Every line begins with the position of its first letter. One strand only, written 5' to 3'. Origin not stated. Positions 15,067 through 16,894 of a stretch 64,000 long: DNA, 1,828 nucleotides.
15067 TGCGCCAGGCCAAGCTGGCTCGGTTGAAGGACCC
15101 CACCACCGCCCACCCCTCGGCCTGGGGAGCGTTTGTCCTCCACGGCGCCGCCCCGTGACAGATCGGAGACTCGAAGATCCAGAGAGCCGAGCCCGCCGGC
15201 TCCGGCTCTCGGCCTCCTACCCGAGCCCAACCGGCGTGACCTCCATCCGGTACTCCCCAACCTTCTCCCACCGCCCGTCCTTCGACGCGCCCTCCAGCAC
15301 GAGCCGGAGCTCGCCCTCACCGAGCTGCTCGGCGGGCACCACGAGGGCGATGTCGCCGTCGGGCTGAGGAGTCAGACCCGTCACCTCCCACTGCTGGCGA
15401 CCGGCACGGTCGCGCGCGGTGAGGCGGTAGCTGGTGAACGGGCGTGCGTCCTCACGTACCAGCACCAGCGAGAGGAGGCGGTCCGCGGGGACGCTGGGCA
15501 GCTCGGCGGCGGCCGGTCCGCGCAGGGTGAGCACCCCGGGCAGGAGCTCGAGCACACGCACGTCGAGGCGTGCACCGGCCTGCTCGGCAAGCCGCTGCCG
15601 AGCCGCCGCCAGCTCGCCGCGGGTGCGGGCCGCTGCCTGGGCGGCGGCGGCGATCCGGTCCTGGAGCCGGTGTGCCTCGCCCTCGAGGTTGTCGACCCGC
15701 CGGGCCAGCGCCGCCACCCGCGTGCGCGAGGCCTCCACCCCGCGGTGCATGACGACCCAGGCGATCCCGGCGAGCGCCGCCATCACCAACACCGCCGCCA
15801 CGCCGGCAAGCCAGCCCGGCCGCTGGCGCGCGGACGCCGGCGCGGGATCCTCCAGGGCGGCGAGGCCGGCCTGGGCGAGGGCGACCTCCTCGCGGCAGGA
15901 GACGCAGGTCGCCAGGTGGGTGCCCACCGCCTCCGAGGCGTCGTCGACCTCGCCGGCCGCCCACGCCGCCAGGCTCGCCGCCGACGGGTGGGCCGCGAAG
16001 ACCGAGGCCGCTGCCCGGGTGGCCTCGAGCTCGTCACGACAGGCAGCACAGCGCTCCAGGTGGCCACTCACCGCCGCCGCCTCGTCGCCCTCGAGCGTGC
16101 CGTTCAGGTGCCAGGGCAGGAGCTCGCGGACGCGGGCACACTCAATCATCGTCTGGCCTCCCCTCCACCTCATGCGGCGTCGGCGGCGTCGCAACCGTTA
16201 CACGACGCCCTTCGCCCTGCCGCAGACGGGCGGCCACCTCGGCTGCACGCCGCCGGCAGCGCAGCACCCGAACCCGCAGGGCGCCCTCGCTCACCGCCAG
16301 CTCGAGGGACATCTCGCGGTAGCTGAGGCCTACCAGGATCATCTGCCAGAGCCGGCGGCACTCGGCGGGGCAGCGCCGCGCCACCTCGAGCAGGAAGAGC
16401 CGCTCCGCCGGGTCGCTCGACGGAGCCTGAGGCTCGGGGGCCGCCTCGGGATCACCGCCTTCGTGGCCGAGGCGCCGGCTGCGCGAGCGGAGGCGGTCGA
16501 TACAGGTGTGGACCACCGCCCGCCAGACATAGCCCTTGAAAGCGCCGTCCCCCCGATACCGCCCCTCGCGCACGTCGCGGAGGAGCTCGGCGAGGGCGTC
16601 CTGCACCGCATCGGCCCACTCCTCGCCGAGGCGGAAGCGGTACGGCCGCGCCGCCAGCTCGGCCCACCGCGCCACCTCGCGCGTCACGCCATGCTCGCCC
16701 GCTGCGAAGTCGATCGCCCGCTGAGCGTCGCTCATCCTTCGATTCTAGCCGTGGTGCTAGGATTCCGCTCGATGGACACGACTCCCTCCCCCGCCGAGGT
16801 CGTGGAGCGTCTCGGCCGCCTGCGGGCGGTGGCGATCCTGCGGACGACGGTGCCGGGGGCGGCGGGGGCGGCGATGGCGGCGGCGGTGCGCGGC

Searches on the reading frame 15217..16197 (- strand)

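Call 56: search_protein_families(library=pfam, proteins=[window:15217-16197:-], max_evalue=0.00001)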
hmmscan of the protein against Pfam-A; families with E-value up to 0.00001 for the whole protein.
window:15217-16197:- (326 aa): 1 family
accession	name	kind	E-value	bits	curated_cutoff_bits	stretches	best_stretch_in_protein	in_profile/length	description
PF13490.11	zf-HC2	-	3.3e-10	40.3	22.2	1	20-54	1-35/35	Putative zinc-finger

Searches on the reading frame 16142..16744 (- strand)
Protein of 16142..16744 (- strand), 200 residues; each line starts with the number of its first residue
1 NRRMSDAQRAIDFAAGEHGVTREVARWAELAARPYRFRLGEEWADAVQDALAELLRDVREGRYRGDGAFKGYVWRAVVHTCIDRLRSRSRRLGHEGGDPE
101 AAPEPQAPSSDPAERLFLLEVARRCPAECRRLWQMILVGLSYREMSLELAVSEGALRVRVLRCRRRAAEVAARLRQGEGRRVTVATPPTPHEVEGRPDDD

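Call 56: search_protein_families(library=pfam, proteins=[window:16142-16744:-], max_evalue=0.00001)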
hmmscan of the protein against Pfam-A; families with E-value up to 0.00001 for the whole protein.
window:16142-16744:- (200 aa): 1 family
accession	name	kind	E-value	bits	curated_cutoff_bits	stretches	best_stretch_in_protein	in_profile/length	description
PF04542.20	Sigma70_r2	-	1.8e-06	28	24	1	40-91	20-71/71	Sigma-70 region 2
